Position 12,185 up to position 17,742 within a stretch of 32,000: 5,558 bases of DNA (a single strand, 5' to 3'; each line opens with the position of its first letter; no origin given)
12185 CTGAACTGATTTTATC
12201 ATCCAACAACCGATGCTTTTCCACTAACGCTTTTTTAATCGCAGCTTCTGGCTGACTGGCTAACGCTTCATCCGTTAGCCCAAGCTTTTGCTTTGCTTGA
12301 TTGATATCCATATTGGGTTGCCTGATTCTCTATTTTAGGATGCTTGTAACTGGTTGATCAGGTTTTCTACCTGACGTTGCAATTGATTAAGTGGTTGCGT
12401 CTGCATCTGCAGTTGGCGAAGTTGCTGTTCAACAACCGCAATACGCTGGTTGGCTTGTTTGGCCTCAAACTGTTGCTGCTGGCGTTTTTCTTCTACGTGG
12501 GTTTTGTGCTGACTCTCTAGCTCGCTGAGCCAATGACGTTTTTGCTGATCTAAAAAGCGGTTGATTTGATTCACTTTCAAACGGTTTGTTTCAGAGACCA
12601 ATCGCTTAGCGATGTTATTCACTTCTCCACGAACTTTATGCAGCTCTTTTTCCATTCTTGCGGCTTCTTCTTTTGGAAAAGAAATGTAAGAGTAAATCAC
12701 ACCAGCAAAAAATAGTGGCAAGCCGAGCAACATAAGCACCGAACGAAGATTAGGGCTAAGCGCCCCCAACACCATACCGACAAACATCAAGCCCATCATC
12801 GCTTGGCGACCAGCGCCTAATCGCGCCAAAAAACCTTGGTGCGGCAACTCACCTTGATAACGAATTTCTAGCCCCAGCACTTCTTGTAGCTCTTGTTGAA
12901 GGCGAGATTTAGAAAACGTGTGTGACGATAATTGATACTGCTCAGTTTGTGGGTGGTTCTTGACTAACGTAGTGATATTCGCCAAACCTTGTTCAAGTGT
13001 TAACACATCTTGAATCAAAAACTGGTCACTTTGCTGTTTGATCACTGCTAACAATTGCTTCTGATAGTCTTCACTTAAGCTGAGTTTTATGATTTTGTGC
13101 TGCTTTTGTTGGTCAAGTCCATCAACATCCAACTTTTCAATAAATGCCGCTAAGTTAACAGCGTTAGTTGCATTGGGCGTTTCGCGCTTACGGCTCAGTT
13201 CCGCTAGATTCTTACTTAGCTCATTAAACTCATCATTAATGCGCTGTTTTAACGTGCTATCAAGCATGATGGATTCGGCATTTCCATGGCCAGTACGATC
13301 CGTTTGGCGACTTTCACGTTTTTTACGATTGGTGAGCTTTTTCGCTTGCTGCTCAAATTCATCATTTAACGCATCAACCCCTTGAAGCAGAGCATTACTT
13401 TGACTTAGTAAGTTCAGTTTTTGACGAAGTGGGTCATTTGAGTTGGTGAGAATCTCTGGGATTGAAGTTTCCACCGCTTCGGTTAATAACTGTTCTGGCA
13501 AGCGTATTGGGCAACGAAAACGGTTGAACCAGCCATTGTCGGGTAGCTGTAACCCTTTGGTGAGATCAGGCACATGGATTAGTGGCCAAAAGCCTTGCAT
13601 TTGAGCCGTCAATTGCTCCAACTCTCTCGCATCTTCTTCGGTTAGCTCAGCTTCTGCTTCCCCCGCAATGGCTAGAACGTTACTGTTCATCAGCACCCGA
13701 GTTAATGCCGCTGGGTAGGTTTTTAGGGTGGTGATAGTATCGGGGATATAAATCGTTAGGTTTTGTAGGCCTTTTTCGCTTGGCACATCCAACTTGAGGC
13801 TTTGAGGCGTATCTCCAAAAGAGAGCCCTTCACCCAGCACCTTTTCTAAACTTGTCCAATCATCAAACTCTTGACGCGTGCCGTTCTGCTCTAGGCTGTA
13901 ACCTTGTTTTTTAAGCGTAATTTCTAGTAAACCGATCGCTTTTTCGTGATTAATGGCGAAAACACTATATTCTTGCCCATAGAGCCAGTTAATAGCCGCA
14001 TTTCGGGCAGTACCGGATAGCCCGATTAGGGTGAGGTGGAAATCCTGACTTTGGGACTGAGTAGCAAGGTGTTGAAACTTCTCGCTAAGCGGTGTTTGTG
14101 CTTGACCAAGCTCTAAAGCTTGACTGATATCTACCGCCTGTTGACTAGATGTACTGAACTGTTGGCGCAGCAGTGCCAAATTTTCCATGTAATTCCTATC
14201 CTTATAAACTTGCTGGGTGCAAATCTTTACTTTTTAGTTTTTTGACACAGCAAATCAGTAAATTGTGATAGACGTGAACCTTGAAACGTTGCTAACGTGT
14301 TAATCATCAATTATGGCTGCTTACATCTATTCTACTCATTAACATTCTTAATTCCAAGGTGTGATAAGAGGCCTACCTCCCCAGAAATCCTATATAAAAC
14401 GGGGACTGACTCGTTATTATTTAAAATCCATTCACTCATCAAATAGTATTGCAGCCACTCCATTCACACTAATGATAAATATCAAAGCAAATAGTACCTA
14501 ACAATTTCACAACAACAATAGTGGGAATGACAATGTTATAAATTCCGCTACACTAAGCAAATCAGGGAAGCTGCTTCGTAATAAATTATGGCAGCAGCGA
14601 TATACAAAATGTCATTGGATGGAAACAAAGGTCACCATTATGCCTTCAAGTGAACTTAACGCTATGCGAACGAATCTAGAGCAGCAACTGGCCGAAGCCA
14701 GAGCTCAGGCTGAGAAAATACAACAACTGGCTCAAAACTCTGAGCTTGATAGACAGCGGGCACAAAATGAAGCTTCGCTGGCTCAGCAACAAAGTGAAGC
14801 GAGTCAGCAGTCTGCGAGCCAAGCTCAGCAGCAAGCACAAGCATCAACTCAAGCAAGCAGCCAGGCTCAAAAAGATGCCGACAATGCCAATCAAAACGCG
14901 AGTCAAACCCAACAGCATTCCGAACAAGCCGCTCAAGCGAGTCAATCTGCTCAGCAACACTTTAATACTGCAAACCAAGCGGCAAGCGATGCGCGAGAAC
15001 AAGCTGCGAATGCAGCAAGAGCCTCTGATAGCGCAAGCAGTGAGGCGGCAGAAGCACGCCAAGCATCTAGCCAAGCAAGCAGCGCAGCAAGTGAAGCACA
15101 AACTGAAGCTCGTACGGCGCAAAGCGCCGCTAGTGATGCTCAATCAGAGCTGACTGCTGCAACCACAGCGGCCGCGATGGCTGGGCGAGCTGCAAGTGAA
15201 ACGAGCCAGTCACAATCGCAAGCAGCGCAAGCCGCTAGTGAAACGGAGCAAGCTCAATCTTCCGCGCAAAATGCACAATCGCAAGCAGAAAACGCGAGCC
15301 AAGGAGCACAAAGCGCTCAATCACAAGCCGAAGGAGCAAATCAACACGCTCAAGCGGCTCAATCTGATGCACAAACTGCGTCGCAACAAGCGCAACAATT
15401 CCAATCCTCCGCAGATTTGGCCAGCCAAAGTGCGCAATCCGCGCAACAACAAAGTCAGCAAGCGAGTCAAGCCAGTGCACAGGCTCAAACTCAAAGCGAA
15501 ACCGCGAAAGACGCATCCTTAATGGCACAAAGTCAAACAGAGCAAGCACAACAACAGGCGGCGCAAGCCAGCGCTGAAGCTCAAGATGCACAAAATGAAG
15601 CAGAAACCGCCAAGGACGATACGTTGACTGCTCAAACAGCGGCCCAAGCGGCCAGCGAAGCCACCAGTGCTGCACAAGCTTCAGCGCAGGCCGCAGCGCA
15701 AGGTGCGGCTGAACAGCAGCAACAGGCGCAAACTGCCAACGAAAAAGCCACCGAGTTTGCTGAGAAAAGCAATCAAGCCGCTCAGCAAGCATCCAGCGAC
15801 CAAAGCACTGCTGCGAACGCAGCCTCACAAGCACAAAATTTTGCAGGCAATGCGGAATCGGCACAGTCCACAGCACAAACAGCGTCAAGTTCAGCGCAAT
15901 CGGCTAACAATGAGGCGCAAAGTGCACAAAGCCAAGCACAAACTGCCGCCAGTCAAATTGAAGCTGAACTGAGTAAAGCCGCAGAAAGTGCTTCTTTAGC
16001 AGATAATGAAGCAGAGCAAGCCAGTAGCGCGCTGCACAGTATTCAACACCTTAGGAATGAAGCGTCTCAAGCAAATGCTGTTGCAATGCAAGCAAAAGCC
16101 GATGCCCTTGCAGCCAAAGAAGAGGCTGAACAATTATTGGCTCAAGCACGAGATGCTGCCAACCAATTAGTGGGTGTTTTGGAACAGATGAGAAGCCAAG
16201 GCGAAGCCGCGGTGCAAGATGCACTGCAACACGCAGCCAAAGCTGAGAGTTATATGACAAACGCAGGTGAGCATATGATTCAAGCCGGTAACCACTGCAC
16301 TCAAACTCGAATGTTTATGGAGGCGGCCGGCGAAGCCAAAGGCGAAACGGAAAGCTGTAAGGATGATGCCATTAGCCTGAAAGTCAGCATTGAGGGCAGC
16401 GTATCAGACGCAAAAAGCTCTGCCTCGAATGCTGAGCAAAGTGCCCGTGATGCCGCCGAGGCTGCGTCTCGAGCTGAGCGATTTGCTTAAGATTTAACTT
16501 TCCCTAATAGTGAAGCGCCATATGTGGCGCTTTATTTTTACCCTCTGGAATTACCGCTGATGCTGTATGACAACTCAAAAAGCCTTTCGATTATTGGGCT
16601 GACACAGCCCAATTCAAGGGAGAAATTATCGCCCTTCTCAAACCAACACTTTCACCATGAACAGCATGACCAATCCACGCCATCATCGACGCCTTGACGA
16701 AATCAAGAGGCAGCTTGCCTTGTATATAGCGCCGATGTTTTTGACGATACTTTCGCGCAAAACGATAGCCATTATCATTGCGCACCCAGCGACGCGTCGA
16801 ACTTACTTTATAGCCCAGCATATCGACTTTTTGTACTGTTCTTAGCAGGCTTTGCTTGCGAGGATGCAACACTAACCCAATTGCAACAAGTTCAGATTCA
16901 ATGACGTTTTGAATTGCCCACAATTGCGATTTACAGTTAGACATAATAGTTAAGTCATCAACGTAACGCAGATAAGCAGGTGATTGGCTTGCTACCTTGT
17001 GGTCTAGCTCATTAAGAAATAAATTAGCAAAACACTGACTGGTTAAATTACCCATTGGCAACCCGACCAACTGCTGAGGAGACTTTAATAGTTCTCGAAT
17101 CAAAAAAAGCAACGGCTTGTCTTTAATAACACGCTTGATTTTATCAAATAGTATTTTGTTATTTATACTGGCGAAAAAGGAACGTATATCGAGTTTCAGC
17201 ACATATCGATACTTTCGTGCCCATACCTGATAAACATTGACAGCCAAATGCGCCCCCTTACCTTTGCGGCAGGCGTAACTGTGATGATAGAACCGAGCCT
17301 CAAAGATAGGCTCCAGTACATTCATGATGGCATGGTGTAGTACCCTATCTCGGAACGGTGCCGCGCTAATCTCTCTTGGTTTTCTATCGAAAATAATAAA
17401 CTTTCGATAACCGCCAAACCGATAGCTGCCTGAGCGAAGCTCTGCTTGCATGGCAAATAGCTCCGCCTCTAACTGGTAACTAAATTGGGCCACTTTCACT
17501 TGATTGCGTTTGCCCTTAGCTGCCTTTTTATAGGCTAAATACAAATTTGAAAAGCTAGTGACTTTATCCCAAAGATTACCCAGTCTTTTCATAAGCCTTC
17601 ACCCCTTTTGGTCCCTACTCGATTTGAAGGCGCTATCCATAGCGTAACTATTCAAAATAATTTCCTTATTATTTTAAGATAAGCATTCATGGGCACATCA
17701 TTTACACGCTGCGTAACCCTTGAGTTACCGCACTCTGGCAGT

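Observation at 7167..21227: Candidate multi-gene conflict/signalling system: Hsp70-like ATPase, PP2C, two paralogous receptor kinases, degenerate-GTPase membrane protein and Ala/Gln/Ser protein, coupled to a DGR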

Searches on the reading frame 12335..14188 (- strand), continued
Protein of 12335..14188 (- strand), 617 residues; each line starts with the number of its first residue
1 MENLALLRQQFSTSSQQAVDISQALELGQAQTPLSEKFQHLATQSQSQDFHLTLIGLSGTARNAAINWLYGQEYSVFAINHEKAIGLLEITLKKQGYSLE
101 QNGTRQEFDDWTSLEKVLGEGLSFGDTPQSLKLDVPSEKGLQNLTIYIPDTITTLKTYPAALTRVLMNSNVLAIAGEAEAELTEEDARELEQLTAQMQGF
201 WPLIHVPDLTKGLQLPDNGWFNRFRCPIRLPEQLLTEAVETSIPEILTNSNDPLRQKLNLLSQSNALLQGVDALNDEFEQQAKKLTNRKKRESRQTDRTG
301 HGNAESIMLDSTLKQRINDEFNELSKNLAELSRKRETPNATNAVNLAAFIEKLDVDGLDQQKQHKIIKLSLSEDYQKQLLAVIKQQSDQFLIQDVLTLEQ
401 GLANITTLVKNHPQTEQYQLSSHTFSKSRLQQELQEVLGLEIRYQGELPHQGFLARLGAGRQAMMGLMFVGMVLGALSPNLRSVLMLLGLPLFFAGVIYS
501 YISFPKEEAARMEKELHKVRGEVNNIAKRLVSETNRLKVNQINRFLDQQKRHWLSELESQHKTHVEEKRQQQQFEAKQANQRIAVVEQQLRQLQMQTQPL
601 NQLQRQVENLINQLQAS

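Call 88: find_related_loci(query=A6, collection=metagenome_contigs, flank=10000)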
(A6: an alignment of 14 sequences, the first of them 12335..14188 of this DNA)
Query A6 (617 aa) in metagenome_contigs; peptide patterns used: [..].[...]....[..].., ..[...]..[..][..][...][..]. (x = any residue, [..] = any of these).
89 stretches matched a pattern; 29 encode a relative of the query (tblastn E <= 1e-3); 29 distinct loci.
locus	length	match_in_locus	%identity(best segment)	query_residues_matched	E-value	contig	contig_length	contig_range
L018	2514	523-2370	36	1-612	2e-126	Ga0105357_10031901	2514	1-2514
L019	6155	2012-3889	35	1-611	2e-116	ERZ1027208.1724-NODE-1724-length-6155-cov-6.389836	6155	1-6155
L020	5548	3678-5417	37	7-583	1e-115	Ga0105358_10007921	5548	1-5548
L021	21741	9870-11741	36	1-613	8e-114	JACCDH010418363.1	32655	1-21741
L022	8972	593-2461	36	1-613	2e-112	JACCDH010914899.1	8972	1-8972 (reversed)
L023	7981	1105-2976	33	5-610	6e-103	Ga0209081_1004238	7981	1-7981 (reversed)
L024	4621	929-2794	33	7-610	6e-99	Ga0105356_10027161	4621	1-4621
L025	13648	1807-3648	34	15-610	8e-100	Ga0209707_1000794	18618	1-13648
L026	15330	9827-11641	28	15-613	5e-55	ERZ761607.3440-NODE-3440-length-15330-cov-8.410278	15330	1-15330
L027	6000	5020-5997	37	7-322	1e-53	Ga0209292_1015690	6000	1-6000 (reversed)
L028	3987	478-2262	27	21-609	2e-52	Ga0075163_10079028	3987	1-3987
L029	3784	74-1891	27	14-613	6e-49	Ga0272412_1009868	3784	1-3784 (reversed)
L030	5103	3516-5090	27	11-525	2e-37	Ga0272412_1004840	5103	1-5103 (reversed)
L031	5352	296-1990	24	33-590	1e-36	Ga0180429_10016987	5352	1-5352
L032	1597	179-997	34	346-610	3e-37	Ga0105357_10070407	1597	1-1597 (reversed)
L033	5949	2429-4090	24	7-583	3e-36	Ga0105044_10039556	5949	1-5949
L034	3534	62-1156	28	254-611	5e-34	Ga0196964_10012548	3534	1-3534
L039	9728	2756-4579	23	15-610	2e-27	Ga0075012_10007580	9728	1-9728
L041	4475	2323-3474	24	243-615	1e-22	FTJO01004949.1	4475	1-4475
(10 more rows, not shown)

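Call 99: list_cluster_members(proteins=[P0124, P0130, P0140, P0150, P0160, P0170, P0180, P0190, P0210, P0240])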
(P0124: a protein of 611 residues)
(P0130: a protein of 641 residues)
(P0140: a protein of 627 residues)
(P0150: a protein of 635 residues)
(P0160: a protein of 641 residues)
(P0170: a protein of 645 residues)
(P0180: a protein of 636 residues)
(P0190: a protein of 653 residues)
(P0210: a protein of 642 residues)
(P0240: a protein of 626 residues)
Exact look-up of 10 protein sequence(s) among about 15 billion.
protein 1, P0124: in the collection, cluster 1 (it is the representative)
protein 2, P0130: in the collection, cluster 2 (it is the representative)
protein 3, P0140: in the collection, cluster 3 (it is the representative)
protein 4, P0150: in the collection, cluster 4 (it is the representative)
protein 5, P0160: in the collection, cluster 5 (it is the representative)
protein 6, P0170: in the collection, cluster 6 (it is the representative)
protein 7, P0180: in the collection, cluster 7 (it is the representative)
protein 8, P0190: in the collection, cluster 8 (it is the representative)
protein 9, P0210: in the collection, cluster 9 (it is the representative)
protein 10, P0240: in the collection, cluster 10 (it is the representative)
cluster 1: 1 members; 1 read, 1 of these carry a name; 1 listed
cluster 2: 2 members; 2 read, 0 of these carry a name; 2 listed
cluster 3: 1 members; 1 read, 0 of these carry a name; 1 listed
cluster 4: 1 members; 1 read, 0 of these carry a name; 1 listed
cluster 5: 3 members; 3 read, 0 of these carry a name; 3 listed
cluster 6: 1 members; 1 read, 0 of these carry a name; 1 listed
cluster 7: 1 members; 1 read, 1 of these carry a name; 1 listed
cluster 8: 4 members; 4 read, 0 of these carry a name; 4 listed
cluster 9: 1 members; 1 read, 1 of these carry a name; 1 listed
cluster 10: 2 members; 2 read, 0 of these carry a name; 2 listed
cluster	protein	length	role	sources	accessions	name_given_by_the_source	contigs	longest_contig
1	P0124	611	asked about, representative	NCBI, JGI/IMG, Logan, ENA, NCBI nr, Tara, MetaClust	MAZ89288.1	MAG: hypothetical protein CL693_16785 [Cellvibrionaceae bacterium] | hypothetical protein [Cellvibrionaceae bacterium] | strand:- start:12649 stop:14484 length:1836 start_codon:yes stop_codon:yes ...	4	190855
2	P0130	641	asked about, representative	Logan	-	-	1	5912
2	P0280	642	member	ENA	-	-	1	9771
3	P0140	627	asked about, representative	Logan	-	-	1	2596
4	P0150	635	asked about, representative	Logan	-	-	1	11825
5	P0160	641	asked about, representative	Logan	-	-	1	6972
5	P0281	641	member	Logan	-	-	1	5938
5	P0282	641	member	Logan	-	-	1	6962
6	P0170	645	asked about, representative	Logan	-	-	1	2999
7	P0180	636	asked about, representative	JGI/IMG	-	hypothetical protein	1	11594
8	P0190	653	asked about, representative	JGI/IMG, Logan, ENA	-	-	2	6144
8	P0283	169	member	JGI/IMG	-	-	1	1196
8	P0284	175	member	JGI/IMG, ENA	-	-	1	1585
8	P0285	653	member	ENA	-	-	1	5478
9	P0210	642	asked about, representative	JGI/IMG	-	hypothetical protein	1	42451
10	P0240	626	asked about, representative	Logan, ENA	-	-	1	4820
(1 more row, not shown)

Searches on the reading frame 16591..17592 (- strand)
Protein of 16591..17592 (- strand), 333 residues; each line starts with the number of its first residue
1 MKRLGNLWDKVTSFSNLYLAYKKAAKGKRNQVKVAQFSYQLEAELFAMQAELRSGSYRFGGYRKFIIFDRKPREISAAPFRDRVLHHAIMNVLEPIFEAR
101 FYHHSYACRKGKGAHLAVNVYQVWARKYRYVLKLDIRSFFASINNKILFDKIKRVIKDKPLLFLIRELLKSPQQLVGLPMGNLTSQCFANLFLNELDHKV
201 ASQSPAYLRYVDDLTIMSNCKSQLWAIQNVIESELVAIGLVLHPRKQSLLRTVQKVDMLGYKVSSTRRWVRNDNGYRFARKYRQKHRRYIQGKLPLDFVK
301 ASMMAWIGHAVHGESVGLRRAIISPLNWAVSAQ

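Call 3: search_protein_families(library=pfam, proteins=[window:16591-17592:-], max_evalue=0.01)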
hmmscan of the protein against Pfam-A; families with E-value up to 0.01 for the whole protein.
window:16591-17592:- (333 aa): 1 family
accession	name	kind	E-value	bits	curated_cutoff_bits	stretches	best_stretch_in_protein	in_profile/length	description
PF00078.32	RVT_1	-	3.8e-26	92.5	29.6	1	71-263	8-205/205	Reverse transcriptase (RNA-dependent DNA polymerase)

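Call 4: search_protein_families(library=padloc, proteins=[window:16591-17592:-], max_evalue=0.01)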
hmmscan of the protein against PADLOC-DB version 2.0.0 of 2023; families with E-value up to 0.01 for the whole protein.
window:16591-17592:- (333 aa): 97 families (the best 25 are shown)
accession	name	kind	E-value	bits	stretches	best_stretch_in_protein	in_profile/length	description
PDLC01136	RT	-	1.5e-52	176.7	1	10-265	4-260/263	RT (reverse transcriptase)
PDLC03754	RT_UG17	-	2.3e-40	136.8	1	21-290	20-297/429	DRT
PDLC02063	Cas1_IIIb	-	6.5e-33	112.1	1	26-279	27-275/617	-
PDLC03756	RT_UG19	-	6.7e-26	89.5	2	121-257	139-281/562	DRT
PDLC03779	RT_UG4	-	1.9e-24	84.3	1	30-288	22-279/307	DRT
PDLC03764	RT_UG26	-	1.9e-24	84.1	1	70-288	69-297/398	DRT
PDLC03773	RT_UG34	-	1.5e-23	81.5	1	78-262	86-299/512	DRT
PDLC03768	Drt3a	-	3.4e-22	77.5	1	130-268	136-271/411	DRT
PDLC03785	RT_UG9_large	-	4.6e-22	76.1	1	73-254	307-505/772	DRT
PDLC03759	RT_UG21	-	2.2e-21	74.2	1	126-251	139-266/503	DRT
PDLC01607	RT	-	1.8e-18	65.2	1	125-263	42-161/161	"CAS-I,CAS-II,CAS-III,CAS-IV,CAS-V,CAS-VI; acquisition_associated"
PDLC03755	RT_UG18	-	2e-18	64.9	1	54-267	45-265/295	DRT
PDLC03766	Drt9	-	2e-18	64.5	1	71-265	99-306/488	DRT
PDLC03771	RT_UG32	-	4.3e-18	63.3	1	80-253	102-288/521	DRT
PDLC02942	RT_III-A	-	2.7e-17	60.9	1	124-266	128-269/341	-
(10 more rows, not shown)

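Call 11: search_protein_families(library=ncbifam, proteins=[window:16591-17592:-], max_evalue=0.01)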
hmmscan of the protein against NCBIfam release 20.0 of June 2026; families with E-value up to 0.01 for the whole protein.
window:16591-17592:- (333 aa): 10 families
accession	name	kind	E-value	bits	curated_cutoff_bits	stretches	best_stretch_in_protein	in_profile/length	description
TIGR04416.1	group_II_RT_mat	equivalog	9.5e-44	149.9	300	1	18-285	5-290/353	group II intron reverse transcriptase/maturase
NF038233.2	retron_St85_RT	exception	7.2e-18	64.9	235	1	62-294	25-258/289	retron St85 family RNA-directed DNA polymerase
NF041747.1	Drt3a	equivalog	1.6e-17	63.9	200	1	130-267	112-266/412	antiviral reverse transcriptase Drt3a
NF041746.1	Drt2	equivalog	1.6e-12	47.3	390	1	167-287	213-345/416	antiviral reverse transcriptase Drt2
NF042941.1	Retron_TIR_antiphage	equivalog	4e-09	35.8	600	1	62-230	29-196/464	TIR domain-containing anti-phage reverse transcriptase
TIGR04499.1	abortive_AbiA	subfamily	4.1e-09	35.7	250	1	125-255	142-296/615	AbiA family abortive infection protein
NF041750.1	Drt5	equivalog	1.4e-08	34.2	550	1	125-255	123-257/484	antiviral reverse transcriptase Drt5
NF041749.1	Drt4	equivalog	9.3e-06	24.9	450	1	176-249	193-266/489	antiviral reverse transcriptase Drt4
NF038237.1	retron_Ec67_fus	exception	2.5e-05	22.9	450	1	126-223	109-210/572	retron Ec67 family RNA-directed DNA polymerase/endonuclease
NF041748.1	Drt3b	equivalog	0.00043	19.1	350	0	178-248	232-313/647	antiviral reverse transcriptase Drt3b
